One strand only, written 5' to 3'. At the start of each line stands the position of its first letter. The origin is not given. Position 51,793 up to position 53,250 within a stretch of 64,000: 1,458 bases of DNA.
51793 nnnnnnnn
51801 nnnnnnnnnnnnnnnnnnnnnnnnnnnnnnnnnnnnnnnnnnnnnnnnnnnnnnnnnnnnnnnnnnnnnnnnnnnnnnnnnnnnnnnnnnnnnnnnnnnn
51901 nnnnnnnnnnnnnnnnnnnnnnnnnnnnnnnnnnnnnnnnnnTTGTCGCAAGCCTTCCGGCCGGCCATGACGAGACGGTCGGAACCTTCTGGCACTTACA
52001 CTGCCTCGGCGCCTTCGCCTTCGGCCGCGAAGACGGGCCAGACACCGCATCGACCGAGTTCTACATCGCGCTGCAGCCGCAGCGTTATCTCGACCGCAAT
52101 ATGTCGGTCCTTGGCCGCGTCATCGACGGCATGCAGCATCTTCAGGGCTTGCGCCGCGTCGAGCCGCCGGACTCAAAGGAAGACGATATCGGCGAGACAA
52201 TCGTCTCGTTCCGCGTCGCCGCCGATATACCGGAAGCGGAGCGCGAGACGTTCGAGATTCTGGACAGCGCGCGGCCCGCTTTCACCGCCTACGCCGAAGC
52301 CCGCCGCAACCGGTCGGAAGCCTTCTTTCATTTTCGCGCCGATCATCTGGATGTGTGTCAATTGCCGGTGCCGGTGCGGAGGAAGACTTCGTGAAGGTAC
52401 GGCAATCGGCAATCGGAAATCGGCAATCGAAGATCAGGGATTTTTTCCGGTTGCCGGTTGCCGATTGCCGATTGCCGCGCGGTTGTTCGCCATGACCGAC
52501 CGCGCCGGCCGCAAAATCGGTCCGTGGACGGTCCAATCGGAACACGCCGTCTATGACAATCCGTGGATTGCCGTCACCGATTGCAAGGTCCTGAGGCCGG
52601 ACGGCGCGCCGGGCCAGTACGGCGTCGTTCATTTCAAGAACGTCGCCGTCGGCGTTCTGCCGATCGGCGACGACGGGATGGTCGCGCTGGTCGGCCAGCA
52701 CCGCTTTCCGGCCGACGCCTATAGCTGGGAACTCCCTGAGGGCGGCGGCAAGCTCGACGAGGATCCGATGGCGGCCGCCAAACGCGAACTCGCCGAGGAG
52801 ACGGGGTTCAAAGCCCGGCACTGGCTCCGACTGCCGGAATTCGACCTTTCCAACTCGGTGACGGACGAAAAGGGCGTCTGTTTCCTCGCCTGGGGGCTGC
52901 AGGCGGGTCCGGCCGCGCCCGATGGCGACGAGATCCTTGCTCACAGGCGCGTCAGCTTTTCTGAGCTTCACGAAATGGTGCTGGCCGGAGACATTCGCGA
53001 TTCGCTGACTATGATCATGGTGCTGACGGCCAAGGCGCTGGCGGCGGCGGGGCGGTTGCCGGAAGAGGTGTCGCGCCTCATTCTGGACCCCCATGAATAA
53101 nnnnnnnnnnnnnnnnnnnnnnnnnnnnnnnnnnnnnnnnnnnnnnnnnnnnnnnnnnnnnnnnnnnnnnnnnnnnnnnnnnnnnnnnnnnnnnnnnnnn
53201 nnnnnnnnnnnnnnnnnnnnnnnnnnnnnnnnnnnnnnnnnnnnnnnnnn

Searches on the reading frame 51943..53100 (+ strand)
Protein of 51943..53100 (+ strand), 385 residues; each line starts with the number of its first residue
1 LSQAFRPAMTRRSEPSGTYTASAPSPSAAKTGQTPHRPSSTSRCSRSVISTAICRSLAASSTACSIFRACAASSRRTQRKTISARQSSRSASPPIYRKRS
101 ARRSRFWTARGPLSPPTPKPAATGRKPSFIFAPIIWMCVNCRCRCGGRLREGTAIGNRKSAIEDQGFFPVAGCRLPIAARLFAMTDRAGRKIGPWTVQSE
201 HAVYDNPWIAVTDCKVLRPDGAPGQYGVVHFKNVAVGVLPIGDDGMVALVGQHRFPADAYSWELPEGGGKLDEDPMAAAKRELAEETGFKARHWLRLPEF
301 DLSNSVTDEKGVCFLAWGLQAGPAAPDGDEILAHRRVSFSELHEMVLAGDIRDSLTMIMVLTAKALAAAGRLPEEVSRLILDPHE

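Call 7: search_protein_families(library=pfam, proteins=[window:51943-53100:+])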
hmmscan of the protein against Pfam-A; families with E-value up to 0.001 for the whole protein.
window:51943-53100:+ (385 aa): 1 family
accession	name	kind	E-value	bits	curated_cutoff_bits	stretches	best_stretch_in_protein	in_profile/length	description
PF00293.34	NUDIX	-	9.3e-13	48.8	21.1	1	233-343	3-119/134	NUDIX domain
